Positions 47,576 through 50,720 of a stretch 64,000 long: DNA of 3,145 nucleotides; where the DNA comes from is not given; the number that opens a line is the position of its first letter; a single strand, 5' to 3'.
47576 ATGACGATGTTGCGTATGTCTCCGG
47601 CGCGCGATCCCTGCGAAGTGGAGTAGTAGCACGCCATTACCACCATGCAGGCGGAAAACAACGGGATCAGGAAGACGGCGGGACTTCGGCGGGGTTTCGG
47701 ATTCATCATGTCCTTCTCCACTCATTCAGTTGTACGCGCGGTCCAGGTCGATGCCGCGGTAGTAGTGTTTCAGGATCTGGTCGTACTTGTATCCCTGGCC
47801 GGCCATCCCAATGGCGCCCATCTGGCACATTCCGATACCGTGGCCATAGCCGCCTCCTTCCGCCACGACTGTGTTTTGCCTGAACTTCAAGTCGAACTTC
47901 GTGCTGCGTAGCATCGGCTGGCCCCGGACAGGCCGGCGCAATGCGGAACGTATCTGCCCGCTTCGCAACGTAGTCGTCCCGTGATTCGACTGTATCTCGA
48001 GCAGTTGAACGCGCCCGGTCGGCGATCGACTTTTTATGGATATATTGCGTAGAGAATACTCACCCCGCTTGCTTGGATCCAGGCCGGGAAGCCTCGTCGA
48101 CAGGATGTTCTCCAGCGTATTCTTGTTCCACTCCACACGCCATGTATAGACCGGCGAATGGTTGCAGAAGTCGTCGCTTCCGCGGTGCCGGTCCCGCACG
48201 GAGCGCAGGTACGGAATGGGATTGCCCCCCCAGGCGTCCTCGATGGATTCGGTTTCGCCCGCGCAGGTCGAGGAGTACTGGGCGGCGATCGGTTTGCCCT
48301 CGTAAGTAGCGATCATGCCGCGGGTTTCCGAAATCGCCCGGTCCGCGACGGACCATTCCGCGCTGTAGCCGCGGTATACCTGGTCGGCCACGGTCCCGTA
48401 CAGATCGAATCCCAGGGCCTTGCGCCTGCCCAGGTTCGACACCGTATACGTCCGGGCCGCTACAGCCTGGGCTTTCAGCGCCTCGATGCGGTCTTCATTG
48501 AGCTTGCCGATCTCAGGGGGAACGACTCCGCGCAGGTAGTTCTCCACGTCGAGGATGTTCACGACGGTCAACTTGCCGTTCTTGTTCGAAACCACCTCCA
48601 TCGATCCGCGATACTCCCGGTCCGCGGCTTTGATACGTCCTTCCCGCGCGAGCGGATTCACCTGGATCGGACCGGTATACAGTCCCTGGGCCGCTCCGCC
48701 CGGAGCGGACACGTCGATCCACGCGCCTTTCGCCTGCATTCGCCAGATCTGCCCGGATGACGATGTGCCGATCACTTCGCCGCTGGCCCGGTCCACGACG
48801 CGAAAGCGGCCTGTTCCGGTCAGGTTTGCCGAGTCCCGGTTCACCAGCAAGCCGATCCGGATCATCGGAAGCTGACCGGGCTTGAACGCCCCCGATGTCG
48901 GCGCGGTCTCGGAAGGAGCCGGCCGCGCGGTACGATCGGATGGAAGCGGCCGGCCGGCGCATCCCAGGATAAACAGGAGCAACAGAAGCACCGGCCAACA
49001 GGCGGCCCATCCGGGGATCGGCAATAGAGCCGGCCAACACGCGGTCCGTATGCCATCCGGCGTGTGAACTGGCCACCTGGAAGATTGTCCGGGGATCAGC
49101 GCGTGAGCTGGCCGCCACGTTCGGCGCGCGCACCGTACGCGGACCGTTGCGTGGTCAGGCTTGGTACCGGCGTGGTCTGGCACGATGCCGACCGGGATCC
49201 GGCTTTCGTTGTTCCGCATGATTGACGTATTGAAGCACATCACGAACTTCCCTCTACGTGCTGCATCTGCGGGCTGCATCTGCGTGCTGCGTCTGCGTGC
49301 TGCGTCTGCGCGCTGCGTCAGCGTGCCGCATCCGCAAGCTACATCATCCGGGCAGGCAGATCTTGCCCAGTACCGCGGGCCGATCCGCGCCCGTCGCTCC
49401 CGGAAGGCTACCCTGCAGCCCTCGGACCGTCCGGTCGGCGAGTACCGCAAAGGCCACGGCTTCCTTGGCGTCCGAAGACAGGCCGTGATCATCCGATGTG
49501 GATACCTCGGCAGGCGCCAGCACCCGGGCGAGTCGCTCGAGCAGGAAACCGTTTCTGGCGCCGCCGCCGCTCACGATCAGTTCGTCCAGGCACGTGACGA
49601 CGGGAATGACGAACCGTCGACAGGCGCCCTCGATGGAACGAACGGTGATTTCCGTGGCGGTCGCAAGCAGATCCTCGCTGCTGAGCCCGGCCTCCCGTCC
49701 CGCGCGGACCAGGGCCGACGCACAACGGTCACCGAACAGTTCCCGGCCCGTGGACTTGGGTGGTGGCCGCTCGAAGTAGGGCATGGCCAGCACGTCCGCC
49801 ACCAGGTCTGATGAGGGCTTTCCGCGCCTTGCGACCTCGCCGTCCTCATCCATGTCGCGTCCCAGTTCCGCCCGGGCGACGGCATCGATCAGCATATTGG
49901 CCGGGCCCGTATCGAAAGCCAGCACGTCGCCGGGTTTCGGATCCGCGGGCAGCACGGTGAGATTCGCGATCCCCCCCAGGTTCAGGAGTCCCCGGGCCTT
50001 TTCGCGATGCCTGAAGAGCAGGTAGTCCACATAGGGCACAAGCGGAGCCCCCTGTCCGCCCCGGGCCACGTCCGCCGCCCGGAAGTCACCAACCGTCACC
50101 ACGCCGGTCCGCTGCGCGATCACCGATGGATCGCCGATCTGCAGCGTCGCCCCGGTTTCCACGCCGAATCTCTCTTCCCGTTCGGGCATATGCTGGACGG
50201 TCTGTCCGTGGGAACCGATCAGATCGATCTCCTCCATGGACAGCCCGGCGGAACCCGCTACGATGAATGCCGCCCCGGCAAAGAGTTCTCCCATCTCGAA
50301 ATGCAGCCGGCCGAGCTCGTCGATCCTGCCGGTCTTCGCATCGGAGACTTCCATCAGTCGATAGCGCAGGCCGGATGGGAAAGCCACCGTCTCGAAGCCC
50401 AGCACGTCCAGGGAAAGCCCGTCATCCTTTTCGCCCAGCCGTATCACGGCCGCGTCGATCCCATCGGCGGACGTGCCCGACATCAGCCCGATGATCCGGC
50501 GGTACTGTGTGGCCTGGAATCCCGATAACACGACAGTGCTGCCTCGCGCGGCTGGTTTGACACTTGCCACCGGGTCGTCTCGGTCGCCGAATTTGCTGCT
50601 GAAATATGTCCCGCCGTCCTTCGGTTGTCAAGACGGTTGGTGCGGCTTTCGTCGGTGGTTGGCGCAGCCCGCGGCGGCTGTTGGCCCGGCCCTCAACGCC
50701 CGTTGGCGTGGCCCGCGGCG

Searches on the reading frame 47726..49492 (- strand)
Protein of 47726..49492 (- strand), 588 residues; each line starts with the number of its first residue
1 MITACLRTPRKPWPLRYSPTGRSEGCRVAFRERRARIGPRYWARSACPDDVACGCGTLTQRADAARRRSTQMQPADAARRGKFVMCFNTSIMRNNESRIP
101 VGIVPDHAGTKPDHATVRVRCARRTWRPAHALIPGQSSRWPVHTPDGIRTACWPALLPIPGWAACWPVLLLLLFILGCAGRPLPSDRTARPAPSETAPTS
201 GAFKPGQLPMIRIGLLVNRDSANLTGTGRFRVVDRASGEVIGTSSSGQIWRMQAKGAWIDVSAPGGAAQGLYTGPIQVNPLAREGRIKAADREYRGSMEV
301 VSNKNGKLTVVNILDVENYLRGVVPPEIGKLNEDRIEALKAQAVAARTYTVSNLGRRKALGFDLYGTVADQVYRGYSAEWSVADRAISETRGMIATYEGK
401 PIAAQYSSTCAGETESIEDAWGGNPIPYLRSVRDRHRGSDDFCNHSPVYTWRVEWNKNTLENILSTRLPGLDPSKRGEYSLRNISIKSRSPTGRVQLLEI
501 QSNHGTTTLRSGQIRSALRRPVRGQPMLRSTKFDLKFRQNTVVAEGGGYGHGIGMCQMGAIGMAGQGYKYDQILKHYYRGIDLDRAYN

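Call 65: search_protein_families(library=pfam, proteins=[window:47726-49492:-], max_evalue=0.0001)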
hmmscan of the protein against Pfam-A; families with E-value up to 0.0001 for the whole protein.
window:47726-49492:- (588 aa): 1 family
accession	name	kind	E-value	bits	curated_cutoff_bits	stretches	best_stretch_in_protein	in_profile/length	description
PF08486.15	SpoIID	-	3.9e-22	79.1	23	1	305-397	2-97/97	Stage II sporulation protein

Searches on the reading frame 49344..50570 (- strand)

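Call 65: search_protein_families(library=pfam, proteins=[window:49344-50570:-], max_evalue=0.0001)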
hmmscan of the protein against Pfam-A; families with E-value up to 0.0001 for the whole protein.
window:49344-50570:- (408 aa): 1 family
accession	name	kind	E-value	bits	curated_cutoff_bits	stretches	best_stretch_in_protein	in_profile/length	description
PF03702.20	AnmK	-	1.2e-103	347.5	24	1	25-404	2-364/367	Anhydro-N-acetylmuramic acid kinase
